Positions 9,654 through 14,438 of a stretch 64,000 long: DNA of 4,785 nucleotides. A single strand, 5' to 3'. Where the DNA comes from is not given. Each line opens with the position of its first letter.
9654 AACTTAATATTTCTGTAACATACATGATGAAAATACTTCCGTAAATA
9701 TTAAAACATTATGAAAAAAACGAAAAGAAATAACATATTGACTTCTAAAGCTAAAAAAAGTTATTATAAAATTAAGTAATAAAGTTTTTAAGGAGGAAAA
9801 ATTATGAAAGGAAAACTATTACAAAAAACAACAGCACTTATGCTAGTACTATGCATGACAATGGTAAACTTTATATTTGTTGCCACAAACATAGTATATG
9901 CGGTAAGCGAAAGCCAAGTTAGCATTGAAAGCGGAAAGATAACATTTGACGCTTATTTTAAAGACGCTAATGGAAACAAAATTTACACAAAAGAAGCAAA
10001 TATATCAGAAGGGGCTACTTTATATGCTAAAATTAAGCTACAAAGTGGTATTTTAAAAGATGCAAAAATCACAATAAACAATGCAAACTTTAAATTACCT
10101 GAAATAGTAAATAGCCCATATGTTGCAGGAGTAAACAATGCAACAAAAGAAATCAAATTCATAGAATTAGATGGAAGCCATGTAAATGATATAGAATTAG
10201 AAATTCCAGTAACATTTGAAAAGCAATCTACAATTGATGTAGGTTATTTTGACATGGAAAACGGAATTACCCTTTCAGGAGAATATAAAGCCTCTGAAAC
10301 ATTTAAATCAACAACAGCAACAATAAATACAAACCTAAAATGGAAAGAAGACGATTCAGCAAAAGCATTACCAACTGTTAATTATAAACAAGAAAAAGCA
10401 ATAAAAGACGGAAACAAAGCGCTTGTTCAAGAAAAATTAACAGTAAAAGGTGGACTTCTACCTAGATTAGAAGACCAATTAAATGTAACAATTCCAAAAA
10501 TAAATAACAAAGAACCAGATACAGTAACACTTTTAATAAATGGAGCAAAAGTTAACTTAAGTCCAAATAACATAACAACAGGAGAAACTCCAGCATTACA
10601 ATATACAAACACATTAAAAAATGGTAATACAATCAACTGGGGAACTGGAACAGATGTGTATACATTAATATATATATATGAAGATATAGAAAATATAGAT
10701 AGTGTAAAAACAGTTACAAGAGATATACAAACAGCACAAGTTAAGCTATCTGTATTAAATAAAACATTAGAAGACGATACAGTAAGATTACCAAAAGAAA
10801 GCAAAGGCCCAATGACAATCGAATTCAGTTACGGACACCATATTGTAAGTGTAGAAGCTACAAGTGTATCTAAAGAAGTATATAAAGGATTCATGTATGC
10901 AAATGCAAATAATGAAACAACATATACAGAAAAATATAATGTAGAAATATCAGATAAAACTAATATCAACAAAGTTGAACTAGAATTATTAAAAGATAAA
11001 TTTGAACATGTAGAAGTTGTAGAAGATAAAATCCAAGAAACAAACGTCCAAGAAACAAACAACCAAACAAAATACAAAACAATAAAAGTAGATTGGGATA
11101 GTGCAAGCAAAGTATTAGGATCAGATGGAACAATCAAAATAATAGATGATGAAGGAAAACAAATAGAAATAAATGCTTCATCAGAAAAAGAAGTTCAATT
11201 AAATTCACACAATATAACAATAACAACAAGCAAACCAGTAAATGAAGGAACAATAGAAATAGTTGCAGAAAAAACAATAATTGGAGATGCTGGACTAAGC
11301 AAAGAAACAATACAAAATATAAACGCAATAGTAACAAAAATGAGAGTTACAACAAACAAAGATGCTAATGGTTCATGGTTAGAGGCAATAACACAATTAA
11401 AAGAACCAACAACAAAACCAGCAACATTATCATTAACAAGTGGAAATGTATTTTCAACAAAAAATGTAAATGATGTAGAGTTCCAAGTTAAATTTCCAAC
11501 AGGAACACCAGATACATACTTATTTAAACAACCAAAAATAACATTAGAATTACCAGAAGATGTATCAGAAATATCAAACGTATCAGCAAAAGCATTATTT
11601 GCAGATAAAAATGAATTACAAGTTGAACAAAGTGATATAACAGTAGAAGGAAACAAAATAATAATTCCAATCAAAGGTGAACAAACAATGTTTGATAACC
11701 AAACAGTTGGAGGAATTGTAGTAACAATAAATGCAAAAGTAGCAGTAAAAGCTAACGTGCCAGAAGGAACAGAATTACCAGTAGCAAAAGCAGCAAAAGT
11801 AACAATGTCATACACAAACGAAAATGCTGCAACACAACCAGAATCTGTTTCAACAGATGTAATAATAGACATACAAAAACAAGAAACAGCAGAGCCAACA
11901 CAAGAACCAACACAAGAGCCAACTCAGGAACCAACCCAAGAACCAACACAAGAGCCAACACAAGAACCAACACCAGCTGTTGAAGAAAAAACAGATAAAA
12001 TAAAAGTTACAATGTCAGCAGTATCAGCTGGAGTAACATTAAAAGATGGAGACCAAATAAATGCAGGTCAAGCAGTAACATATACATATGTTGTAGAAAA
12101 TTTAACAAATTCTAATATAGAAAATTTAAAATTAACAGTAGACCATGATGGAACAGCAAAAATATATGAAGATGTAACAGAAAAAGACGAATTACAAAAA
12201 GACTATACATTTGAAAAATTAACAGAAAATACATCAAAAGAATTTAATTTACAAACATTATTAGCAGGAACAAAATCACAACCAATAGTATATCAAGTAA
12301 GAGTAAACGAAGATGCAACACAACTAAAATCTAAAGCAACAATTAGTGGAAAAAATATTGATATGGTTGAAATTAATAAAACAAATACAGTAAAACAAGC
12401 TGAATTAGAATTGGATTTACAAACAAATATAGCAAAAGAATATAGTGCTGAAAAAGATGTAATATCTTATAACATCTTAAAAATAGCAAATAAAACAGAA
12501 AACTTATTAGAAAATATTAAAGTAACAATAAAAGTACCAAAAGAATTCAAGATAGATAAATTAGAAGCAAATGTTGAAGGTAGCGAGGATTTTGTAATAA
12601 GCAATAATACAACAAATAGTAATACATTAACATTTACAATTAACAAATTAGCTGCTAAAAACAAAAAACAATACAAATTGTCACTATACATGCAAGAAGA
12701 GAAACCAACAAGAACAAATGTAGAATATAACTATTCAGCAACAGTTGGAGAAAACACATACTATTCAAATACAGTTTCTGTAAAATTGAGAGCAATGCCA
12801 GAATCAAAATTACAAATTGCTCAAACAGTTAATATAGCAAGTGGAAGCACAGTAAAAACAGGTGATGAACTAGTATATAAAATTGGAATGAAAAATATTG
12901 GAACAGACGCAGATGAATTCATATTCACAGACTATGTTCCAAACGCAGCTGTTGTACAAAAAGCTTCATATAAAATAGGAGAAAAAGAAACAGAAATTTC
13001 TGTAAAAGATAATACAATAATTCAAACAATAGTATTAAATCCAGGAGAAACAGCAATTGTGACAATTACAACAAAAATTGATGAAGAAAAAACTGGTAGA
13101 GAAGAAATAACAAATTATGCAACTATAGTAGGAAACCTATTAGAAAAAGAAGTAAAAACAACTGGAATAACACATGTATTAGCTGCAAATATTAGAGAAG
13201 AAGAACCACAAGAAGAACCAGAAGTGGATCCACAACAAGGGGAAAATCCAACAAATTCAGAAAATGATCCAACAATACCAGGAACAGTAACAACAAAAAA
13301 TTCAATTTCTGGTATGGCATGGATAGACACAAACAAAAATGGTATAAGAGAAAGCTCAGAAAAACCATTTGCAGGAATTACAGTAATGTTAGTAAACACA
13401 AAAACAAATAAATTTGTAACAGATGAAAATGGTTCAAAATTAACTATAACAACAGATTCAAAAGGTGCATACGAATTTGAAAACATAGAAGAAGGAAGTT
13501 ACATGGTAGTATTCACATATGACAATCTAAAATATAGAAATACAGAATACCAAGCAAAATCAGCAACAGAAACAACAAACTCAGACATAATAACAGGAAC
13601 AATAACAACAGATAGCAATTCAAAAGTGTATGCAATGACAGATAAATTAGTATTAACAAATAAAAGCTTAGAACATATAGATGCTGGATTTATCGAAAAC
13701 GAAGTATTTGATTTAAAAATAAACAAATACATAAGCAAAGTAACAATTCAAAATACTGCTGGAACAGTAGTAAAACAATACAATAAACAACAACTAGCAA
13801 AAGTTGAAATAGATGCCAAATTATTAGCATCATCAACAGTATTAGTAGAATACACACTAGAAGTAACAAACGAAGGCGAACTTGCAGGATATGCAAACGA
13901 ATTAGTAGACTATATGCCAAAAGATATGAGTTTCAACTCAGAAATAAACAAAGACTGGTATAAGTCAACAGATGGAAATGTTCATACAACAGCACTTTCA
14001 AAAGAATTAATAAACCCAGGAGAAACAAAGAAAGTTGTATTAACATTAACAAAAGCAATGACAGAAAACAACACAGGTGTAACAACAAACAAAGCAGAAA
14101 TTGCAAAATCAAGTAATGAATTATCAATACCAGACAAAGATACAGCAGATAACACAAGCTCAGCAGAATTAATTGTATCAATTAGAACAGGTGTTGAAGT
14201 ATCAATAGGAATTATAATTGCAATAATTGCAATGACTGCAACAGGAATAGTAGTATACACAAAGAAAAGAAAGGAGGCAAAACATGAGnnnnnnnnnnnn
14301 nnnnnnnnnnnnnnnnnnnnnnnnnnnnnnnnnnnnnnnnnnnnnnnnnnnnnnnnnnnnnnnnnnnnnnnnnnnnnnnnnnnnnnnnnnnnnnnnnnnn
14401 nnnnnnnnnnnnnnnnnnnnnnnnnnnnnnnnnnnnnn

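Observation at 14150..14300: Non-canonical C-terminal sorting signals on all four adhesin domains and no sortase in 64 kb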

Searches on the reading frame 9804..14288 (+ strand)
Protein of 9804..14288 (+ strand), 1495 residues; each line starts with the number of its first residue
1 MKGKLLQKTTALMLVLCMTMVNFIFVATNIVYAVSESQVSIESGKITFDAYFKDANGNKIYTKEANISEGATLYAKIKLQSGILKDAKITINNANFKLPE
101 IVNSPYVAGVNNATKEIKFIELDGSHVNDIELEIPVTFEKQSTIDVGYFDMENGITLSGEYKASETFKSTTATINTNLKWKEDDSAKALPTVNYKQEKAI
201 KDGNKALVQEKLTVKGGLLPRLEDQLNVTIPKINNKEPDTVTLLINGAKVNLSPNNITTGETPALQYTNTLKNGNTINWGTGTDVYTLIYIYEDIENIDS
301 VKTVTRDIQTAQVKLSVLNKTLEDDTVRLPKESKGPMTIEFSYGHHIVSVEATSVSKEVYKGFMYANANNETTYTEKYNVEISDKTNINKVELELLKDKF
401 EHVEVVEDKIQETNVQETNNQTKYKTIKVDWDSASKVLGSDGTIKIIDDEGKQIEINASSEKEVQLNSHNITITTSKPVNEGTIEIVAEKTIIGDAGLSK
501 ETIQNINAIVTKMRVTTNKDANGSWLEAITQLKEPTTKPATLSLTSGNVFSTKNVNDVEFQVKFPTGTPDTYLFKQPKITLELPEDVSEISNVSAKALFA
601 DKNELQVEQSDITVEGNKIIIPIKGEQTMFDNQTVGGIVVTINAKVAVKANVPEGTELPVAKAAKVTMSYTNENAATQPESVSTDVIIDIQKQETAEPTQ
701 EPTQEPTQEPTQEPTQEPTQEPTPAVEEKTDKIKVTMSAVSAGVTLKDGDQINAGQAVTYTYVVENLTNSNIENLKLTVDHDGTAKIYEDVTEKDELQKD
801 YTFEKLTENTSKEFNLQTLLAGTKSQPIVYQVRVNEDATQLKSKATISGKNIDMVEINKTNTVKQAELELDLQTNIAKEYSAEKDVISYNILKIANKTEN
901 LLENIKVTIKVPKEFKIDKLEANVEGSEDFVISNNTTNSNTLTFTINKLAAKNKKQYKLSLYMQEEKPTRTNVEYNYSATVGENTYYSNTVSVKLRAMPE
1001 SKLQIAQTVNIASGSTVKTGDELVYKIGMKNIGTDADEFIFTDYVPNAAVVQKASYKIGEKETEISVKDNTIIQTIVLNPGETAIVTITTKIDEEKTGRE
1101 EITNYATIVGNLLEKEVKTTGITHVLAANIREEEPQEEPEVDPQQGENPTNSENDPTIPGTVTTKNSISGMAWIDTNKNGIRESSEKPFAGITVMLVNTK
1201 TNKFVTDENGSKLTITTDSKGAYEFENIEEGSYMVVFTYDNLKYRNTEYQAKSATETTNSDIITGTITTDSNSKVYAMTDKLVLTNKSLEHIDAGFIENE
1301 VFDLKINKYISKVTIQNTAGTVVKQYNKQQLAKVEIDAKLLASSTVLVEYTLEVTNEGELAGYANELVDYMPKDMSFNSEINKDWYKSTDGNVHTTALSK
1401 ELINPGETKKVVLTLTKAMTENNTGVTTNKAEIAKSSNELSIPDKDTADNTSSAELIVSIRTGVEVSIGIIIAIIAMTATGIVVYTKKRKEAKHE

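Call 7: search_protein_families(library=ncbifam, proteins=[window:9804-14288:+], max_evalue=0.1)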
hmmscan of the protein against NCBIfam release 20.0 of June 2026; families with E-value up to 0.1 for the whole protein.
window:9804-14288:+ (1495 aa): 1 family
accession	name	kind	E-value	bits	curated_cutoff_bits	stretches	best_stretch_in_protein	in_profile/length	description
TIGR01451.2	B_ant_repeat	repeat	3.3e-08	33.4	24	2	1012-1059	3-51/53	DUF11 type repeat protein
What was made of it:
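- Tried and rejected: NCBIfam on the full-length proteins found only DUF11 repeats (call 7).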

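Call 8: search_protein_families(library=pfam, proteins=[window:9804-14288:+], max_evalue=0.1)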
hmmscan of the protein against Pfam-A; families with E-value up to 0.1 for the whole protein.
window:9804-14288:+ (1495 aa): 5 families
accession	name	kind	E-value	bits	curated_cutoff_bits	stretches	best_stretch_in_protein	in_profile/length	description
PF17210.9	SdrD_B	-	7.4e-14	52.3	29.7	1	1168-1270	3-95/112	SdrD B-like domain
PF25549.1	DUF7927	-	1.7e-07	32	31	2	1003-1110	2-113/132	Domain of unknown function (DUF7927)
PF13620.12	CarboxypepD_reg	-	3.3e-07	31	32.3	1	1182-1251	7-68/82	Carboxypeptidase regulatory-like domain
PF04886.17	PT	-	0.0019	18.2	26.2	1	693-723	1-31/36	PT disordered repeat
PF23193.1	NOMO_3rd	-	0.096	13.2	27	0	1190-1243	38-90/120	NOMO third transthyretin-like domain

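Call 49: search_solved_structures(query=window:9804-14288:+, max_evalue=0.01)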
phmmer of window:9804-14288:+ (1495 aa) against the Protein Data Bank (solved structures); distinct sequences matched with E-value up to 0.01: 3.
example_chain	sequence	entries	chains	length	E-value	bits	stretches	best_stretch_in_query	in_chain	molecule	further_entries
10ps_A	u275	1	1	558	5.7e-10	40.8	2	1160-1268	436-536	Serine-aspartate repeat-containing protein D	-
3irp_X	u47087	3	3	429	0.00011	23.2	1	1168-1263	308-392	Uro-adherence factor A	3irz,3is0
3is1_X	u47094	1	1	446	0.00012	23.2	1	1168-1263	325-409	Uro-adherence factor A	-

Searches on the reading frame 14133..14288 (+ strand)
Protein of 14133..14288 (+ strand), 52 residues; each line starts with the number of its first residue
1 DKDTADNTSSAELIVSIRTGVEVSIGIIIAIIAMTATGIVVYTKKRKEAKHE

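Call 39: search_protein_families(library=ncbifam, proteins=[window:14133-14288:+], max_evalue=10)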
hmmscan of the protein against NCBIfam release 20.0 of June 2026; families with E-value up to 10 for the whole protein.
seq(52 aa): 5 families
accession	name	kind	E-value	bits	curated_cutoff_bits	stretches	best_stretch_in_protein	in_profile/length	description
TIGR01167.1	LPXTG_anchor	domain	0.0027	18.3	15.9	1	19-47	5-33/34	LPXTG cell wall anchor domain-containing protein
NF045529.2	Heimdall-CTERM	domain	0.0053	17.1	24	1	26-47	6-26/26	Heimdall-CTERM domain-containing surface protein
TIGR03024.1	arch_PEF_CTERM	domain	0.056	13.7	23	1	24-46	5-25/25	PEF-CTERM sorting domain-containing protein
NF033507.3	Loki-CTERM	subfamily_domain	0.52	10.7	19.9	1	27-47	8-25/27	Loki-CTERM sorting domain-containing protein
NF009650.0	PRK13183.1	equivalog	8.5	6.3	70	0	21-39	8-26/46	photosystem II reaction center protein PsbN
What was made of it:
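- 14193..14291 (+): TM segment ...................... (14193-14258), basic tail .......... (14259-14288) and stop codon. The tail from T-G onward matches TIGR01167 LPXTG_anchor at 18.3 bits (cutoff 15.9) (call 39).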

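Call 40: search_protein_families(library=pfam, proteins=[window:14133-14288:+], max_evalue=10)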
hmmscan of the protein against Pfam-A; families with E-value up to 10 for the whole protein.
seq(52 aa): 4 families
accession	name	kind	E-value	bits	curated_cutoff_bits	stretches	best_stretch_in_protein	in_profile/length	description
PF04179.17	Init_tRNA_PT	-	0.02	15.5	22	1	7-38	34-67/114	Rit1 DUSP-like domain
PF00746.26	Gram_pos_anchor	-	0.021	15.2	20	1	19-49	12-42/43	LPXTG cell wall anchor motif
PF12263.13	DUF3611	-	0.054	13.8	27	1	3-44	83-125/175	Protein of unknown function (DUF3611)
PF14055.11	NVEALA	-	0.098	12.8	27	1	23-48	4-29/62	NVEALA protein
